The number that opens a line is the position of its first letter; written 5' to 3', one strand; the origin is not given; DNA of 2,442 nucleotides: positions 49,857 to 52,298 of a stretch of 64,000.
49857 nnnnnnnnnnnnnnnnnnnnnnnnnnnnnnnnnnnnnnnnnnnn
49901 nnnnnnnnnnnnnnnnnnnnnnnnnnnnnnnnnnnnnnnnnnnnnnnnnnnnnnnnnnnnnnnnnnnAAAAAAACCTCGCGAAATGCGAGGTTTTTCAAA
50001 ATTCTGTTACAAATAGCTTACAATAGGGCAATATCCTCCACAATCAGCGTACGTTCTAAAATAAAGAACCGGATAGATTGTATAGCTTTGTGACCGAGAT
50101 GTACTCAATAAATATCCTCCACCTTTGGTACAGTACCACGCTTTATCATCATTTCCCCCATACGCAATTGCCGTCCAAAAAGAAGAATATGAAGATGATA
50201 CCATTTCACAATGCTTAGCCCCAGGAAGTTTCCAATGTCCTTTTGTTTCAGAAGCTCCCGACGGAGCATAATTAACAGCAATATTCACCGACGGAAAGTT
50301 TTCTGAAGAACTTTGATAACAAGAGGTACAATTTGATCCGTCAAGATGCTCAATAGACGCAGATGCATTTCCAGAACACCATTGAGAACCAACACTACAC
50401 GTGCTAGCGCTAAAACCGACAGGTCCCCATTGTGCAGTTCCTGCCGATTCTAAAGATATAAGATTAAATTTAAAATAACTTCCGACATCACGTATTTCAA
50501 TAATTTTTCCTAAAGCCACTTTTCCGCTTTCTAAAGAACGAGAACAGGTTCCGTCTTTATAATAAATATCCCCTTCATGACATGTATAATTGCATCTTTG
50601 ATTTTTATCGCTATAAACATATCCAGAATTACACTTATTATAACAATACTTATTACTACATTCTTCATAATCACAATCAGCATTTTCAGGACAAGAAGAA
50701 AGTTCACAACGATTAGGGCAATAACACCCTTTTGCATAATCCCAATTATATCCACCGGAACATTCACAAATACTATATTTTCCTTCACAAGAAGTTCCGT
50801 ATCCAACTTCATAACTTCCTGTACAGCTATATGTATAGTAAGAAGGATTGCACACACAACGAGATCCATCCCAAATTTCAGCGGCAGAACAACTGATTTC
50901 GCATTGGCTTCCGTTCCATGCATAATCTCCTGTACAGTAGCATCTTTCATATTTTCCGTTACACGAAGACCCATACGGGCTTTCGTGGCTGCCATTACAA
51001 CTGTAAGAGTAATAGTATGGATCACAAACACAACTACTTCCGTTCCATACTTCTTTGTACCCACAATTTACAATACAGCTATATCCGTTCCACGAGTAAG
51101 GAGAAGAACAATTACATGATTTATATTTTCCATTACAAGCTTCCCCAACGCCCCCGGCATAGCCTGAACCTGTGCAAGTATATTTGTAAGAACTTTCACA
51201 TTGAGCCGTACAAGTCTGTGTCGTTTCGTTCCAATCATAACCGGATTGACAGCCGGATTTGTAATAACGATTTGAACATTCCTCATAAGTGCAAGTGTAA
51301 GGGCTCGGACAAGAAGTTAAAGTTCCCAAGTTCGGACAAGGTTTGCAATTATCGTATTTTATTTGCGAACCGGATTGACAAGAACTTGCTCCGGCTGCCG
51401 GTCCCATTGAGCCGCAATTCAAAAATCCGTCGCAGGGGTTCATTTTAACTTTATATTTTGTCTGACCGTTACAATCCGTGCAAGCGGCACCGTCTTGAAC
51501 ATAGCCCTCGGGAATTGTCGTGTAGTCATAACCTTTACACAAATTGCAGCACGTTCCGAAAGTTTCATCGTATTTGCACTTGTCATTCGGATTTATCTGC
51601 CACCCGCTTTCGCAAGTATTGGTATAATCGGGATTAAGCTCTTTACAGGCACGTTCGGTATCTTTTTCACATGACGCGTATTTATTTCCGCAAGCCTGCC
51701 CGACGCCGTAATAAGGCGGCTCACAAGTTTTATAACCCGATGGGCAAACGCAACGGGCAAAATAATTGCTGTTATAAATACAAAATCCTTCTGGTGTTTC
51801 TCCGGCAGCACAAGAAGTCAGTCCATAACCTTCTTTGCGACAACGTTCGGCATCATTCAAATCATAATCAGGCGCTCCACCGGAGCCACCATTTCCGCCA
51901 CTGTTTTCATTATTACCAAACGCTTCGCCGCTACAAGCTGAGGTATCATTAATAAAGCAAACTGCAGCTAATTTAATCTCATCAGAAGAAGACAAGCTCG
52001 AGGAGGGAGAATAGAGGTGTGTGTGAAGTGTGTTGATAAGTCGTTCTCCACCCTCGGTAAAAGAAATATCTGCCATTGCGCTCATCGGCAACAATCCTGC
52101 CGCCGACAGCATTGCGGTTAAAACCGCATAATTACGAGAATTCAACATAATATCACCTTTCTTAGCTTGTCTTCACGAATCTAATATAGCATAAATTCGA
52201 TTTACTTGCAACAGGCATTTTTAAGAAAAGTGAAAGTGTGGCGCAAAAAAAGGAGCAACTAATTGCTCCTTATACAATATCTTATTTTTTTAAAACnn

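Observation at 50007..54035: Three tandem paralogous genes for extremely cysteine-rich secreted proteins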

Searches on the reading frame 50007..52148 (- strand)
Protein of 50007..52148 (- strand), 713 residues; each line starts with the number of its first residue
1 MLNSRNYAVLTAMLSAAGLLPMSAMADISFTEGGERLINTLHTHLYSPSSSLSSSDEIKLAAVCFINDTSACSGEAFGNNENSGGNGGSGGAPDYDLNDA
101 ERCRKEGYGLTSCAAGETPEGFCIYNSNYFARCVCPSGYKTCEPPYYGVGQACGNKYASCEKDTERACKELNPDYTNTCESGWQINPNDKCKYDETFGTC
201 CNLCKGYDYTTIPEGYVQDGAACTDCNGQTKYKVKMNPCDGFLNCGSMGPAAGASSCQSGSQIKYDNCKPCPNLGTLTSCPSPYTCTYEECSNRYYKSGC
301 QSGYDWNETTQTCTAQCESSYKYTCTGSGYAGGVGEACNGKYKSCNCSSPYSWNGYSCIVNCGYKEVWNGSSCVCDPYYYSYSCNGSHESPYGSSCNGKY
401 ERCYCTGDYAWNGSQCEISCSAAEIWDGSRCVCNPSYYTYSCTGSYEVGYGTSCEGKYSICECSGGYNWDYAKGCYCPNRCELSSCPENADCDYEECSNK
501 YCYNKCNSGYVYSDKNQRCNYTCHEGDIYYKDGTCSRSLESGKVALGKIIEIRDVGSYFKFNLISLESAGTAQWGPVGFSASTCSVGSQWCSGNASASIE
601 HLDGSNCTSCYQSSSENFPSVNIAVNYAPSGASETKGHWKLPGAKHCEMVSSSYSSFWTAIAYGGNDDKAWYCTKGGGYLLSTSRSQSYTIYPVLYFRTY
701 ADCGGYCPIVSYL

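Call 3: search_protein_families(library=pfam, proteins=[window:50007-52148:-], max_evalue=1)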
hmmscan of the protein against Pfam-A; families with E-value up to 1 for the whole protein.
window:50007-52148:- (713 aa): 0 families

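Call 4: search_protein_families(library=ncbifam, proteins=[window:50007-52148:-], max_evalue=1)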
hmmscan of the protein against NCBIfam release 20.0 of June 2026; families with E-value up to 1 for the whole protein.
window:50007-52148:- (713 aa): 0 families

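Call 7: find_homologous_proteins(query=window:50007-52148:-, max_evalue=0.001)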
Query window:50007-52148:- (713 aa): 366 proteins with E <= 0.001 among 7106 candidates; the best 120 are listed.
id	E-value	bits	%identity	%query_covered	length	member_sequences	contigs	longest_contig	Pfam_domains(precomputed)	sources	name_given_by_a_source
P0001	0.0e+0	1054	65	100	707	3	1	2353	-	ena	-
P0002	1.1e-231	790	70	70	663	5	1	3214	-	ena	-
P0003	2.4e-213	729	83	51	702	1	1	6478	-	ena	-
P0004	1.7e-202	693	78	50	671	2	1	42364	-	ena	-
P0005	4.6e-200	685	82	50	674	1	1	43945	-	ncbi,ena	-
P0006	1.5e-198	680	53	94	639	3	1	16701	-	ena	-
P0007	5.4e-195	668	81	50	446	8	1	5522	-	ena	-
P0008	2.4e-192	659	77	50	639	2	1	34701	-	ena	-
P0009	5.3e-192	658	78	50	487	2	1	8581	-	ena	-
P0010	2.2e-190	653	67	57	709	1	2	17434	-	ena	-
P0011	6.3e-190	651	75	53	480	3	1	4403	-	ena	-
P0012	1.2e-186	641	67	56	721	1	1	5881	-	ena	-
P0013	2.5e-185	636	73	50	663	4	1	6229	-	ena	-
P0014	1.9e-184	633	76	50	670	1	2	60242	-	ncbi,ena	-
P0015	2.3e-184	633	74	50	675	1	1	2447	-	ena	-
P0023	1.1e-176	608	74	50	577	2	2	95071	-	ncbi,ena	-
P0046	1.3e-136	475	53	46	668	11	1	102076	-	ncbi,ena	-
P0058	2.2e-126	441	41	89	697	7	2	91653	-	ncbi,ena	-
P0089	1.3e-101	359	43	68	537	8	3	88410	-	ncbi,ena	-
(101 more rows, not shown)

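Call 8: list_cluster_members(proteins=[P0005, P0014, P0023, P0046, P0058, P0089])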
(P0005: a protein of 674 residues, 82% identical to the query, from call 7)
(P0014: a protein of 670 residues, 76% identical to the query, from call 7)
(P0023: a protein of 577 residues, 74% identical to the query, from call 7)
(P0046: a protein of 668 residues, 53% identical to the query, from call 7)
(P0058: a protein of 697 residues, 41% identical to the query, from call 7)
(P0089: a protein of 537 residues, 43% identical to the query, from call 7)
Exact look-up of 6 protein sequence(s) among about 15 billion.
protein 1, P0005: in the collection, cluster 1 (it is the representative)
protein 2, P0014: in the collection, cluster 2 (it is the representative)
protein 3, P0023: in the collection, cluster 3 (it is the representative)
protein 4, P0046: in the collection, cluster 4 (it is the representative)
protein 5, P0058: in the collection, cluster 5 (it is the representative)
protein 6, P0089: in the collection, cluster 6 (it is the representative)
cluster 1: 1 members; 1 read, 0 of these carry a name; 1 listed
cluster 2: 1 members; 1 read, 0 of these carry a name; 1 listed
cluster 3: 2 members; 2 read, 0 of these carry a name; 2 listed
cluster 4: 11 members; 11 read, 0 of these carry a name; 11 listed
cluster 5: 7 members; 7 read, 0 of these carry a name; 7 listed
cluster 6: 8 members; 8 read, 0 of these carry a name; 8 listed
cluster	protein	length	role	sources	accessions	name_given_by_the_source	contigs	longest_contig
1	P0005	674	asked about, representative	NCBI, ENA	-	-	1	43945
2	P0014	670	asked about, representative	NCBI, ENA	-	-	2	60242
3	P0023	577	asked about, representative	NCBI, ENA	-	-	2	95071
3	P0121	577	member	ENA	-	-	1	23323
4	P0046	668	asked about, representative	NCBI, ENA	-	-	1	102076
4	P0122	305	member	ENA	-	-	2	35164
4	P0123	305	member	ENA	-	-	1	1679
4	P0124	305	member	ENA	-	-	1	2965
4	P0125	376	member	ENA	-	-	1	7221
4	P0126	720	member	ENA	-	-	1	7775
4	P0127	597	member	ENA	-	-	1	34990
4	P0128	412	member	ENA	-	-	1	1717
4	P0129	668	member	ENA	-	-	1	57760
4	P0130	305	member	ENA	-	-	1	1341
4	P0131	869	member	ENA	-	-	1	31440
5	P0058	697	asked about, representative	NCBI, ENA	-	-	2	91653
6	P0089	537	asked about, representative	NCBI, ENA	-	-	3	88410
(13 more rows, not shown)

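Call 14: find_related_loci(query=A1, collection=genome_contigs, flank=10000)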
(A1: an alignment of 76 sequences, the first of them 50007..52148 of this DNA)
Query A1 (713 aa) in genome_contigs; peptide patterns used: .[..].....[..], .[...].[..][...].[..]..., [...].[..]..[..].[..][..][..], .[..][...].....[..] (x = any residue, [..] = any of these).
189 stretches matched a pattern; 148 encode a relative of the query (tblastn E <= 1e-3); the best 80 are kept; 68 distinct loci.
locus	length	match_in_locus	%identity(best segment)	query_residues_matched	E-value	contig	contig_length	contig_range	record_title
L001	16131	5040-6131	78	1-523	2e-178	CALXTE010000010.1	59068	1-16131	MAG: uncultured Alphaproteobacteria bacterium isolate BRZ_SN__bin90 genome assembly, contig: BRZ_SN__NODE_652_length_590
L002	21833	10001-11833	79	1-526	4e-176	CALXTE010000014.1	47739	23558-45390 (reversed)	MAG: uncultured Alphaproteobacteria bacterium isolate BRZ_SN__bin90 genome assembly, contig: BRZ_SN__NODE_924_length_477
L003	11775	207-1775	71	1-644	2e-175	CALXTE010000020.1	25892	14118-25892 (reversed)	MAG: uncultured Alphaproteobacteria bacterium isolate BRZ_SN__bin90 genome assembly, contig: BRZ_SN__NODE_2336_length_25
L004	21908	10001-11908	78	1-523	5e-169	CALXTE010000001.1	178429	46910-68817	MAG: uncultured Alphaproteobacteria bacterium isolate BRZ_SN__bin90 genome assembly, contig: BRZ_SN__NODE_47_length_1784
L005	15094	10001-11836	74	1-523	2e-167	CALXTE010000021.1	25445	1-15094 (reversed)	MAG: uncultured Alphaproteobacteria bacterium isolate BRZ_SN__bin90 genome assembly, contig: BRZ_SN__NODE_2395_length_25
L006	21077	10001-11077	76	1-526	2e-166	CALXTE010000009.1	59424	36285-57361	MAG: uncultured Alphaproteobacteria bacterium isolate BRZ_SN__bin90 genome assembly, contig: BRZ_SN__NODE_644_length_594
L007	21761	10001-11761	55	1-519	8e-165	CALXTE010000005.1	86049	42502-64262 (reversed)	MAG: uncultured Alphaproteobacteria bacterium isolate BRZ_SN__bin90 genome assembly, contig: BRZ_SN__NODE_307_length_860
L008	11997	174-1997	48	1-692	1e-162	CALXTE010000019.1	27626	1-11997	MAG: uncultured Alphaproteobacteria bacterium isolate BRZ_SN__bin90 genome assembly, contig: BRZ_SN__NODE_2160_length_27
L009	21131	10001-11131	66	58-523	2e-158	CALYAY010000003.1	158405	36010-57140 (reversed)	MAG: uncultured Alphaproteobacteria bacterium isolate BRZ_RM__bin80 genome assembly, contig: BRZ_RM__NODE_51_length_1584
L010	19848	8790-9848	74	1-523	3e-155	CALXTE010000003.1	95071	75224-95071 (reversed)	MAG: uncultured Alphaproteobacteria bacterium isolate BRZ_SN__bin90 genome assembly, contig: BRZ_SN__NODE_249_length_950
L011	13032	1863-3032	58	1-587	2e-129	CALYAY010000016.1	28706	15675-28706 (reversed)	MAG: uncultured Alphaproteobacteria bacterium isolate BRZ_RM__bin80 genome assembly, contig: BRZ_RM__NODE_2001_length_28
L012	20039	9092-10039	65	52-523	2e-125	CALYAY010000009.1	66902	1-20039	MAG: uncultured Alphaproteobacteria bacterium isolate BRZ_RM__bin80 genome assembly, contig: BRZ_RM__NODE_404_length_669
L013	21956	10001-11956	41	3-647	2e-124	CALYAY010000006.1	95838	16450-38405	MAG: uncultured Alphaproteobacteria bacterium isolate BRZ_RM__bin80 genome assembly, contig: BRZ_RM__NODE_182_length_958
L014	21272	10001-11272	53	6-587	6e-121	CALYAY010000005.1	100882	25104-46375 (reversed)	MAG: uncultured Alphaproteobacteria bacterium isolate BRZ_RM__bin80 genome assembly, contig: BRZ_RM__NODE_158_length_100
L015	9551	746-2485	41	11-644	8e-121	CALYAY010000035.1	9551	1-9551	MAG: uncultured Alphaproteobacteria bacterium isolate BRZ_RM__bin80 genome assembly, contig: BRZ_RM__NODE_10542_length_9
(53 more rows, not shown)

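Call 24: find_encoding_contigs(protein=window:50007-52148:-, flank=3000, max_places=4)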
Protein window:50007-52148:- (713 aa): no gene with exactly this product is on record in the collection.

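Call 25: predict_structure(alignment_id=A1)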
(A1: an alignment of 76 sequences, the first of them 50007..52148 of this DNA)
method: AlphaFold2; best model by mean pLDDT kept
length: 713 residues; sequences in the alignment: 76
mean_pLDDT: 74.9   pTM: 0.38
mean pLDDT of the five models: 74.9, 73.6, 72.6, 72.3, 71.7
residues with pLDDT >= 90: 148; 70-90: 350; 50-70: 88; < 50: 127
segments of 3 or more residues with pLDDT < 50: 1-14, 18-96, 240-259, 261-267
pLDDT, mean of each block of 10 residues (from residue 1): 42 47 33 41 39 36 37 40 36 55 84 83 87 82 87 82 91 89 84 90 78 76 79 69 40 44 47 81 86 85 83 82 89 88 91 87 84 88 92 89 89 87 86 88 88 88 81 73 59 52 60 67 88 92 95 87 95 83 60 55 67 78 94 94 87 86 74 80 90 92 74 86
secondary structure, 60 per line:
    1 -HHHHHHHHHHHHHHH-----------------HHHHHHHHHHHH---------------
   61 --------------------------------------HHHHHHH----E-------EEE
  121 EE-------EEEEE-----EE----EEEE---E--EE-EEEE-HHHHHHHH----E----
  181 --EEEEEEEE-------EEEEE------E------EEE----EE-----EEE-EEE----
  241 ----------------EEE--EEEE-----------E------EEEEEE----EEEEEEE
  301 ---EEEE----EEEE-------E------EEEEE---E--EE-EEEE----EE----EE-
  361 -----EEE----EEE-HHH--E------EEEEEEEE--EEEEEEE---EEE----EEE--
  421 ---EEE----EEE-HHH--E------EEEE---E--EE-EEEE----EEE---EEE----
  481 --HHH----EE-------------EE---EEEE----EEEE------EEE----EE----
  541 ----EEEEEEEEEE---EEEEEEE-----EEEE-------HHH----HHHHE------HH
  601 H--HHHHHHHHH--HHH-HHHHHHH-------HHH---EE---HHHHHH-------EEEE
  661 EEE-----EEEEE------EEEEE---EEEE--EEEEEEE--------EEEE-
elements in order (helices of 4 or more, strands of 3 or more residues): H2-16 H34-45 H99-105 E118-122 E130-134 E146-149 E159-162 H164-171 E183-190 E198-202 E216-218 E230-232 E234-236 E257-259 E262-265 E284-289 E294-300 E304-307 E312-315 E330-334 E344-347 E366-368 E373-375 E389-396 E399-405 E409-411 E416-418 E424-426 E431-433 E447-450 E460-463 E468-470 E474-476 E510-513 E518-521 E528-530 E545-554 E558-564 E570-573 H588-591 H604-612 H619-625 H644-649 E657-663 E669-673 E680-684 E688-691 E694-700 E709-712

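Call 28: fold_search(model_id=the predicted structure, library=pdb)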
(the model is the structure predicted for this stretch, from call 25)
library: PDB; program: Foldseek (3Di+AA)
matches with E <= 10: 162; with E <= 0.001: 0
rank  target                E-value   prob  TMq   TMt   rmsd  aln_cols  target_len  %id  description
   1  6pog_B                1.3e-03  0.41  0.07  0.14  30.2       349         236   16  Crystal structure of the NELL2 EGF1-6-Robo3 FN1 complex (released 2020-05-06)
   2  9qaw_B                5.1e-03  0.12  0.07  0.03  44.0       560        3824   14  CryoEM structure of the human LRP2 receptor ectodomain in complex with LRPAP1 (released 2026-03-11)
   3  8q4e_A                1.5e-02  1.00  0.13  0.61   6.8       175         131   10  Structure of Legionella pneumophila Lcl C-terminal domain (released 2023-12-27)
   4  1z3g_A                6.0e-02  0.21  0.06  0.17  30.2       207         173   19  Crystal structure of complex between Pvs25 and Fab fragment of malaria transmission blocking antibody 2A8 (released 2005-12-06)
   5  1z1y_B                7.1e-02  0.16  0.06  0.16  31.8       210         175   18  Crystal structure of Methylated Pvs25, an ookinete protein from Plasmodium vivax (released 2005-12-06)
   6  7pfp_C                8.4e-02  0.09  0.07  0.10  25.9       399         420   15  Full-length cryo-EM structure of the native human uromodulin (UMOD)/Tamm-Horsfall protein (THP) filament (released 2022-03-16)
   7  1z1y_A                1.1e-01  0.18  0.06  0.17  30.5       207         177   18  Crystal structure of Methylated Pvs25, an ookinete protein from Plasmodium vivax (released 2005-12-06)
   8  7pfp_A                1.2e-01  0.08  0.07  0.09  25.6       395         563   15  Full-length cryo-EM structure of the native human uromodulin (UMOD)/Tamm-Horsfall protein (THP) filament (released 2022-03-16)
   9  8e1z_B                1.4e-01  0.11  0.05  0.15  29.0       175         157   18  Crystal structure of Plasmodium falciparum ookinete surface antigen Pfs28 (released 2022-11-30)
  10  6b08_A                2.8e-01  0.08  0.06  0.14  19.9       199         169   15  Crystal structure of Pfs25 in complex with the transmission blocking antibody 1276 (released 2017-11-15)
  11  6phf_E                3.7e-01  0.08  0.06  0.16  26.5       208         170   14  Pfs25 in complex with the human transmission blocking antibody 2587 (released 2019-10-02)
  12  6vep_K                4.7e-01  0.06  0.05  0.08  17.3       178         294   15  Human insulin in complex with the human insulin microreceptor in turn in complex with Fv 83-7 (released 2020-06-03)
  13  4kgq_D                5.3e-01  0.08  0.08  0.17  16.7       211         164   13  Crystal structure of a human light loop mutant in complex with dcr3 (released 2013-07-10)
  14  8ezl_A                6.2e-01  0.06  0.06  0.16  25.4       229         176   15  Pfs25 in complex with transmission-reducing antibody AS01-50 (released 2023-08-16)
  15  6phd_C                6.6e-01  0.07  0.06  0.17  20.4       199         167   16  Pfs25 in complex with the human transmission blocking antibody 2586 (released 2019-10-02)
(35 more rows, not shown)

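Call 43: find_encoding_contigs(protein=P0005, flank=8000, max_places=3)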
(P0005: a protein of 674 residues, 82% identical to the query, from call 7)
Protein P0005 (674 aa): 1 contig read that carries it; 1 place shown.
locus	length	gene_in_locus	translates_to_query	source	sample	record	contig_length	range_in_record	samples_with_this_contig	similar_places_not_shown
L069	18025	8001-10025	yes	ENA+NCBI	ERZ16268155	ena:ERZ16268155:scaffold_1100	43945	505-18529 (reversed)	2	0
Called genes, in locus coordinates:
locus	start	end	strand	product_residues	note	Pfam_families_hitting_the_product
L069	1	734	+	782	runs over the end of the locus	PF03968:LptD_N (faint), PF04453:LptD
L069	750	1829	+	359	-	PF09312:SurA_N, PF13623:SurA_N_2, PF13624:SurA_N_3, PF13145:Rotamase_2 (weak), PF13616:Rotamase_3, PF00639:Rotamase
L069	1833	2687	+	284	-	PF00398:RrnaAD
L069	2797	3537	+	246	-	-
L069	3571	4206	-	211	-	PF00730:HhH-GPD, PF00633:HHH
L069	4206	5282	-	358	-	PF00814:TsaD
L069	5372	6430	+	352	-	-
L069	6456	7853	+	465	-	PF04587:ADP_PFK_GK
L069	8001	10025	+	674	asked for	-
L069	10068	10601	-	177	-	PF13189:Cytidylate_kin2 (faint), PF13238:AAA_18, PF13671:AAA_33 (weak), PF01202:SKI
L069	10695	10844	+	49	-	-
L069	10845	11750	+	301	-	PF02899:Phage_int_SAM_1, PF13495:Phage_int_SAM_4, PF00589:Phage_integrase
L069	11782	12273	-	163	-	PF02556:SecB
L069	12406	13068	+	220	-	PF04280:Tim44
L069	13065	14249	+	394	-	PF03562:MltA, PF06725:3D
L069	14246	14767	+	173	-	-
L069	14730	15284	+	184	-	PF01713:Smr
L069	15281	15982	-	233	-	PF00929:RNase_T, PF13482:RNase_H_2 (weak)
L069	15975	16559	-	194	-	PF01121:CoaE, PF13238:AAA_18 (weak)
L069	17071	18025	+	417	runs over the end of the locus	PF07498:Rho_N, PF07497:Rho_RNA_bind, PF00006:ATP-synt_ab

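Call 48: search_protein_families(library=pfam, alignment_id=A1, max_evalue=0.01)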
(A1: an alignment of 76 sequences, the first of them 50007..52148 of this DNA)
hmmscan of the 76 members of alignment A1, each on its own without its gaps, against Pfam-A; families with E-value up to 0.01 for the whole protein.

A. member 1, window:50007-52148:- (713 aa): 0 families

B. families by the number of members that match (of 76 scanned): 3 families
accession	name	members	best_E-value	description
PF25387.1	ADGRF3_N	3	0.0011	ADGRF3-like, N-terminal domain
PF07603.17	Lcl_C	2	0.0033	Lcl C-terminal domain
PF18278.7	RANK_CRD_2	2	0.0055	Receptor activator of the NF-KB cysteine-rich repeat domain 2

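Call 70: search_protein_families(library=phrogs, proteins=[window:50007-52148:-], max_evalue=0.01)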
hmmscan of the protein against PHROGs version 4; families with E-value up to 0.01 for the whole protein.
window:50007-52148:- (713 aa): 0 families
